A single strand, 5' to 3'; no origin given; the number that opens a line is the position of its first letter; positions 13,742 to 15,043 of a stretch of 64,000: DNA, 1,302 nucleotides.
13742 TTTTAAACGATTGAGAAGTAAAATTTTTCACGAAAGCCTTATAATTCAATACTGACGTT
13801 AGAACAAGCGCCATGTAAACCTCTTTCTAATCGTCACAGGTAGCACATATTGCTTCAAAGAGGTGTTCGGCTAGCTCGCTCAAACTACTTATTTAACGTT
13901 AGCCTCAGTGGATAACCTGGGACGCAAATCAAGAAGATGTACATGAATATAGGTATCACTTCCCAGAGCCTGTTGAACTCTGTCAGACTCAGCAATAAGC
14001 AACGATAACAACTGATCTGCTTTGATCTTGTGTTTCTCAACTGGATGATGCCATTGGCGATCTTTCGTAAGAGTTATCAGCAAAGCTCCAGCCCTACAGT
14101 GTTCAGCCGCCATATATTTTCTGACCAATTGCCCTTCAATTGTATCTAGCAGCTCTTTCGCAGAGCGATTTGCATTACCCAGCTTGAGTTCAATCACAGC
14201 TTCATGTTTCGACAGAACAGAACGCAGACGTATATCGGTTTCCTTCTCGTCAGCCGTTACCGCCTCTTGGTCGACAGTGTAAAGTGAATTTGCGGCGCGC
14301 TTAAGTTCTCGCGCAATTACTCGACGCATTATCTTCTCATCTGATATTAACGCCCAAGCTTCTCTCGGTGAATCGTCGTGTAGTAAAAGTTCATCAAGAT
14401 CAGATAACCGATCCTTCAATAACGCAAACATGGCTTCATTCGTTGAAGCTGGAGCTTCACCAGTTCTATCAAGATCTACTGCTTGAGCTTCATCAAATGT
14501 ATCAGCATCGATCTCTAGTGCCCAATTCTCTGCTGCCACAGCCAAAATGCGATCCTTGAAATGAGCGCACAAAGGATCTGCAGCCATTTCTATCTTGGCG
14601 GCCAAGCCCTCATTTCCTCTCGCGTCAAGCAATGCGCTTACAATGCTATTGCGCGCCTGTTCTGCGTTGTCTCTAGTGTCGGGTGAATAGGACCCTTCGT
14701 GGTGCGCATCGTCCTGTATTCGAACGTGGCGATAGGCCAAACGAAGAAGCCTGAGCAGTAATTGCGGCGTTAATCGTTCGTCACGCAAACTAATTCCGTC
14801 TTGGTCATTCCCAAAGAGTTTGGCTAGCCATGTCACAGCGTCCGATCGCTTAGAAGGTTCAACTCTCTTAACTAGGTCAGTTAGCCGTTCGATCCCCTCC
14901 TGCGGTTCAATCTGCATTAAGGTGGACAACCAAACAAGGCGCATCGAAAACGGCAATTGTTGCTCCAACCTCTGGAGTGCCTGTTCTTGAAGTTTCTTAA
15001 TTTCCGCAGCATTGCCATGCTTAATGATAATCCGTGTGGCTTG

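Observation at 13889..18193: Giant NACHT-type STAND NTPase with the NTPase at the extreme N-terminus and a nuclease-like motif at the C-terminus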

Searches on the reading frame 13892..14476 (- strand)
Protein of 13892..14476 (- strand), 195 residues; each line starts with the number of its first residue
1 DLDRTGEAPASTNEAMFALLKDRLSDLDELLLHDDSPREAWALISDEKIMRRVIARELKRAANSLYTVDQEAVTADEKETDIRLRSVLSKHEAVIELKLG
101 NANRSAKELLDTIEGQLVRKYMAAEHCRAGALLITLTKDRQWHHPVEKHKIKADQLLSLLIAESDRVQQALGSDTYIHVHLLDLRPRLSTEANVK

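Call 61: search_protein_representatives(protein=window:13892-14476:-)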
Query: 195 residues. Proteins with E-value up to 0.001 (for the whole library): 805; up to 1e-10: 299; up to 1e-30: 118. The best 150 are listed.
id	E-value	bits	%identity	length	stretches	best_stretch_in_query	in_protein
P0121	1.4e-67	243.4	65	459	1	2-193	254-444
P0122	1.7e-66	239.9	65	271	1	2-193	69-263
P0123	1.4e-65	236.9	64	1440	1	2-194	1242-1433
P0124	1.3e-58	214.2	56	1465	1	2-193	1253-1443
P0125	3.9e-58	212.6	61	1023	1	2-192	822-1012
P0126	1.4e-57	210.8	58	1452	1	2-192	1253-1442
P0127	4.6e-57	209.2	53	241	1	2-195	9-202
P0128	7.9e-57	208.4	58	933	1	2-195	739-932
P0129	6.6e-56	205.4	56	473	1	5-192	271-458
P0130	8.1e-56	205.1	56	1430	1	3-191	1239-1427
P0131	2.6e-55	203.5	57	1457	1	2-191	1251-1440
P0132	2.8e-55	203.3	58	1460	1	2-189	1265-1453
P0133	3.1e-55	203.2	58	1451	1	1-192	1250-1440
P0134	4.0e-55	202.9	53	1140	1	3-192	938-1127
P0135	2.2e-54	200.4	54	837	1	4-195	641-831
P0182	2.8e-43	164.3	49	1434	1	4-187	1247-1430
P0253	6.2e-24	101.3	43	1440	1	7-189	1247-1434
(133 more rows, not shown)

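Call 65: search_solved_structures(query=A3, max_evalue=10, show_alignments=3)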
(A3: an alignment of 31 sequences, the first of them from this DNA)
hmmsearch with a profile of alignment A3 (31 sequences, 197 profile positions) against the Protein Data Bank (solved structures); distinct sequences matched with E-value up to 10: 9.
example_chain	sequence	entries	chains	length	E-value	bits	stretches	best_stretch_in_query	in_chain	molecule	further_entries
3ury_A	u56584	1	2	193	0.17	14.4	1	93-143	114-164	Exotoxin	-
2qej_C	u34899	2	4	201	0.18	14.3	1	101-163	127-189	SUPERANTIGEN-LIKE MOLECULE 7 | Superantigen-like protein SSL7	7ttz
4dxf_A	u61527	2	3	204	0.18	14.2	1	93-143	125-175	Staphylococcal enterotoxin-like toxin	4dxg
4rco_A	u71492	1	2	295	0.36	13.3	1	93-143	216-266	Putative uncharacterized protein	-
1v1p_A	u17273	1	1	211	0.42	13.1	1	100-162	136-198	Exotoxin 1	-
1v1o_A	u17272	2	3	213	0.42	13.1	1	100-162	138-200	EXOTOXIN 1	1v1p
9v1i_lW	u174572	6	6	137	0.45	13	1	95-134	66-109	Large ribosomal subunit protein eL22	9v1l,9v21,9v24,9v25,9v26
3kls_X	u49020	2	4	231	0.49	12.8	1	100-162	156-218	Exotoxin 1 | Superantigen-like protein 7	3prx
5d3d_A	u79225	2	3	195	0.58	12.6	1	83-143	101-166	Staphylococcal Superantigen-Like protein 3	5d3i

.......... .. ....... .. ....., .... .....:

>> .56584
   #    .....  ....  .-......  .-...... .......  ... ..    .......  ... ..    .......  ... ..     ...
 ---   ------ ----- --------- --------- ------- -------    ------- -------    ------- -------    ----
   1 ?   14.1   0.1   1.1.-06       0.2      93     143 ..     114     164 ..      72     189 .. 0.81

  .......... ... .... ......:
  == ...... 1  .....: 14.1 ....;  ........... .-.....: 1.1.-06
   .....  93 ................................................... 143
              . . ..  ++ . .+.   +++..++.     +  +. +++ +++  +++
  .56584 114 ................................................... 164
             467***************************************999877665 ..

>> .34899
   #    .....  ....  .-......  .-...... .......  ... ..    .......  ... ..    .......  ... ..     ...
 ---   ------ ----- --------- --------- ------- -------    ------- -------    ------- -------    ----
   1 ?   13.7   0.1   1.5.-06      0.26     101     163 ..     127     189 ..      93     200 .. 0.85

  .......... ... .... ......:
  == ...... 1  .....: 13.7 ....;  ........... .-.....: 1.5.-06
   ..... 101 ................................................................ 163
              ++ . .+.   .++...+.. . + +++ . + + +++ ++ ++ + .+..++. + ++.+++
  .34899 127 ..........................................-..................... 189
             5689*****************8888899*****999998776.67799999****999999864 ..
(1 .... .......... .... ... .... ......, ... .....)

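Call 66: search_protein_families(library=pfam, alignment_id=A3, max_evalue=1)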
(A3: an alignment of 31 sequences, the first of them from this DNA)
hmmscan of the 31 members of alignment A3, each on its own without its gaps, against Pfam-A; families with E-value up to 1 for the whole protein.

A. member 1, seq(195 aa): 3 families
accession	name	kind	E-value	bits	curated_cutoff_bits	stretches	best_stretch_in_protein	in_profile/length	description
PF17278.7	DUF5343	-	0.0018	19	27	1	29-94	51-118/140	Family of unknown function (DUF5343)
PF19803.4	DUF6286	-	0.04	14.8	35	1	46-94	32-80/108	Family of unknown function (DUF6286)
PF18742.7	DpnII-MboI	-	0.096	12.7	27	1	67-128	51-111/150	REase_DpnII-MboI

B. families by the number of members that match (of 31 scanned): 16 families
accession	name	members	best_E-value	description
PF19803.4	DUF6286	7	0.0032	Family of unknown function (DUF6286)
PF17278.7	DUF5343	4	0.0018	Family of unknown function (DUF5343)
PF17991.7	Thioredoxin_10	4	0.0094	Thioredoxin like C-terminal domain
PF23206.1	PCDH15_12th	2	0.017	PCDH15-like domain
PF19148.5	DUF5830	1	0.009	Family of unknown function (DUF5830)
PF16925.10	TetR_C_13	1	0.011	Tetracyclin repressor-like, C-terminal domain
PF18742.7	DpnII-MboI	1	0.096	REase_DpnII-MboI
PF19664.4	DUF6167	1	0.098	Family of unknown function (DUF6167)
PF07505.17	DUF5131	1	0.1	Protein of unknown function (DUF5131)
PF12732.12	YtxH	1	0.1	YtxH-like protein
PF04234.18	CopC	1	0.11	CopC domain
PF02154.20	FliM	1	0.14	Flagellar motor switch protein FliM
PF22340.1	TubZ_C_3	1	0.15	Tubulin-like protein TubZ, C-terminal domain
PF10820.13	DUF2543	1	0.15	Protein of unknown function (DUF2543)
PF20184.3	DUF6547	1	0.16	Family of unknown function (DUF6547)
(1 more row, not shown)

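Call 76: search_protein_families(library=phrogs, alignment_id=A3, max_evalue=0.5)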
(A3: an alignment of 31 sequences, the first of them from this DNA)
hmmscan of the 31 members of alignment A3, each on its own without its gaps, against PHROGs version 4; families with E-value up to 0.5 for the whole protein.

A. member 1, seq(195 aa): 0 families

B. families by the number of members that match (of 31 scanned): 22 families
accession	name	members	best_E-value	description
phrog_185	-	3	0.0089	tail tube protein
phrog_7642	-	2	0.34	-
phrog_6881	-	1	0.013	-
phrog_8887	-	1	0.037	toxin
phrog_2602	-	1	0.047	-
phrog_38557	-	1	0.053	DNA binding protein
phrog_7152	-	1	0.053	-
phrog_32189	-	1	0.069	-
phrog_33873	-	1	0.07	-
phrog_433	-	1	0.11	-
phrog_21567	-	1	0.12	-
phrog_9837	-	1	0.16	-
phrog_14574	-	1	0.16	-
phrog_8224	-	1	0.19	-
phrog_31320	-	1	0.21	-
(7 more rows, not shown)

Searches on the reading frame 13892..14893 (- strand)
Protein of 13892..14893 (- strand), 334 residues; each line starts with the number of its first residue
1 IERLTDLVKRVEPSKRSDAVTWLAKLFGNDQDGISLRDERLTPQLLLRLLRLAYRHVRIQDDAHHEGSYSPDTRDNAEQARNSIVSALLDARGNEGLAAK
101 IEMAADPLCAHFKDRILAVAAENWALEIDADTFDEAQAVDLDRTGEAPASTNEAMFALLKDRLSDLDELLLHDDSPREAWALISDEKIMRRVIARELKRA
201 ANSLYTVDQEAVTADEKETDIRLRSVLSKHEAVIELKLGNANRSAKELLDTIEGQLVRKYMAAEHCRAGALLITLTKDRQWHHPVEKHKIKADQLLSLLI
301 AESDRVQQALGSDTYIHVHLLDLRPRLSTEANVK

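Call 43: predict_structure(alignment_id=A1)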
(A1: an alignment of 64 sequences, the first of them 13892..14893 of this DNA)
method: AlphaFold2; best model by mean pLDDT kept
length: 334 residues; sequences in the alignment: 64
mean_pLDDT: 84.4   pTM: 0.56
mean pLDDT of the five models: 84.4, 83.9, 83.6, 82.6, 81.3
residues with pLDDT >= 90: 163; 70-90: 129; 50-70: 25; < 50: 17
segments of 3 or more residues with pLDDT < 50: 131-133, 211-213, 329-334
pLDDT, mean of each block of 10 residues (from residue 1): 77 87 87 83 92 89 75 89 92 88 88 81 70 50 63 92 94 90 91 90 78 55 90 93 92 93 91 92 93 96 95 92 74 42
secondary structure, 60 per line:
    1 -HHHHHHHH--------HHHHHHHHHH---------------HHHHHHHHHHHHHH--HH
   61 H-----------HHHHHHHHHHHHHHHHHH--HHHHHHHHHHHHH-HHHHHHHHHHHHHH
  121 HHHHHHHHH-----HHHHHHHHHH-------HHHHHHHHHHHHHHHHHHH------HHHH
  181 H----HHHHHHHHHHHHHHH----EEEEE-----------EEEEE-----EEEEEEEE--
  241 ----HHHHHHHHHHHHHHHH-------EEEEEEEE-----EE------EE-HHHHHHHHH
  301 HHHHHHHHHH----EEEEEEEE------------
elements in order: H2-9 H18-27 H43-56 H73-90 H93-105 H107-129 H135-144 H152-170 H177-181 H186-200 E205-209 E221-225 E231-238 H245-260 E268-275 H292-310 E315-322

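Call 47: fold_search(model_id=the predicted structure, library=pdb)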
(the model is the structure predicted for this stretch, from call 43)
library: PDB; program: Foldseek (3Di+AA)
matches with E <= 10: 323; with E <= 0.001: 0
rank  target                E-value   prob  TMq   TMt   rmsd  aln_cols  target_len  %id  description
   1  7mwr_A                2.4e-02  0.47  0.16  0.24  17.6       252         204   16  Structure of De Novo designed beta sheet heterodimer LHD101A53/B4 (released 2022-01-19)
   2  9olo_F                3.7e-02  0.30  0.19  0.13  21.4       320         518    9  22bin20S complex (NSF-alphaSNAP-2:2 syntaxin-1a:SNAP-25), hydrolyzing, class 19 (released 2025-08-06)
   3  1wte_MODEL_1_A        4.6e-02  0.33  0.17  0.20  15.4       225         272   12  Crystal structure of type II restrcition endonuclease, EcoO109I complexed with cognate DNA (released 2004-12-14)
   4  9nlu_D                6.8e-02  0.21  0.20  0.11  25.3       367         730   13  Y20S (Sec18-Sec17-Sec9-Sso1-Snc1) EDTA - Class 5 (released 2025-10-01)
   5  6ekr                  8.5e-02  0.69  0.23  0.24  10.3       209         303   12  Crystal structure of Type IIP restriction endonuclease Kpn2I (released 2018-10-10)
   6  1wtd_A                1.2e-01  0.23  0.19  0.23  13.4       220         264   10  Crystal structure of type II restrcition endonuclease, EcoO109I DNA-free form (released 2004-12-14)
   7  9nly_D                1.3e-01  0.21  0.20  0.11  20.4       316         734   12  Y20S (Sec18-Sec17-Sec9-Sso1-Snc1) EDTA - Class 7 (released 2025-10-01)
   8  1wtd_B                1.5e-01  0.23  0.19  0.23  14.7       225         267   11  Crystal structure of type II restrcition endonuclease, EcoO109I DNA-free form (released 2004-12-14)
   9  9nm1_D                1.5e-01  0.15  0.20  0.14  25.3       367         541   13  Y20S (Sec18-Sec17-Sec9-Sso1-Snc1) EDTA - All Merge (Class 9, focused on D1/D2) (released 2025-10-01)
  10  2okf_A                1.9e-01  0.63  0.15  0.33   5.3        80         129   16  CRYSTAL STRUCTURE OF A FDXN ELEMENT EXCISION CONTROLLING FACTOR PROTEIN (AVA_3312) FROM ANABAENA VARIABILIS AT 1.60 A  (released 2007-01-30)
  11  6mat_E                2.8e-01  0.08  0.17  0.12  21.7       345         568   13  Cryo-EM structure of the essential ribosome assembly AAA-ATPase Rix7 (released 2019-02-06)
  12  8z4i_B                3.3e-01  0.35  0.24  0.21  15.5       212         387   11  crystal structure of Cdn1 in complex with cA3 (released 2026-02-04)
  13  7qo5_H                3.5e-01  0.15  0.18  0.16  16.2       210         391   14  26S proteasome Rpt1-RK -Ubp6-UbVS complex in the si state (released 2022-03-16)
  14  9nzh_A                3.7e-01  0.23  0.16  0.30  13.4       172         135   13  Crystal Structure of Amylin-NHO-18 binder complex (released 2025-05-14)
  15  6pek_D                3.7e-01  0.14  0.17  0.18  14.8       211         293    9  Structure of Spastin Hexamer (Subunit A-E) in complex with substrate peptide (released 2019-12-04)
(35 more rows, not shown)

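Call 70: fold_search(model_id=the predicted structure, library=viral)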
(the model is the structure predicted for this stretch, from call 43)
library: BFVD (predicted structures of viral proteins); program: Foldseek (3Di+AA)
matches with E <= 10: 322; with E <= 0.001: 0
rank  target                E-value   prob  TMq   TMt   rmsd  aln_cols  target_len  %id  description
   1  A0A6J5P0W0            1.6e-03  0.95  0.21  0.26  22.0       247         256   14  HTH_XRE domain containing protein [uncultured Caudovirales phage]
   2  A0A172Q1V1            1.4e-02  0.87  0.23  0.36  11.4       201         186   10  Uncharacterized protein [Escherichia phage MX01]
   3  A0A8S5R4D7            3.3e-02  0.72  0.21  0.29  12.9       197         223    9  Uncharacterized protein [Podoviridae sp. ct8nN1]
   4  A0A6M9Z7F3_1          4.3e-02  0.09  0.13  0.08  24.2       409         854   11  Uncharacterized protein [Picornavirales sp.]
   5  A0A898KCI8            6.0e-02  0.28  0.14  0.15  16.4       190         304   13  (no name in the UniProt tables at hand)
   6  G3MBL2                6.7e-02  0.51  0.20  0.23   8.4       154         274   12  Gp146 [Bacillus phage G]
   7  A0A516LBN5            7.0e-02  0.82  0.27  0.37   7.6       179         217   14  (no name in the UniProt tables at hand)
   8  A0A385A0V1            7.0e-02  0.20  0.13  0.08  16.2       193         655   14  (no name in the UniProt tables at hand)
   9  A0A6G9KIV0            7.0e-02  0.13  0.16  0.07  21.1       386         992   11  (no name in the UniProt tables at hand)
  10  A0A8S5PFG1            7.8e-02  0.38  0.22  0.20  17.7       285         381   13  Antitoxin [Siphoviridae sp. ctvNP11]
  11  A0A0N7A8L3            8.7e-02  0.63  0.17  0.29   8.1       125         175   11  (no name in the UniProt tables at hand)
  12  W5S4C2                8.7e-02  0.44  0.17  0.23  11.8       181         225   10  RNA polymerase II RPB5 subunit [Pithovirus sibericum]
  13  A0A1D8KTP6            9.8e-02  0.90  0.29  0.46   6.8       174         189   11  Restriction endonuclease [Synechococcus phage S-CAM7]
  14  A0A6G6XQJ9            1.4e-01  0.28  0.17  0.19   9.9       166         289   12  (no name in the UniProt tables at hand)
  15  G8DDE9                1.5e-01  0.57  0.18  0.30   9.1       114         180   15  (no name in the UniProt tables at hand)
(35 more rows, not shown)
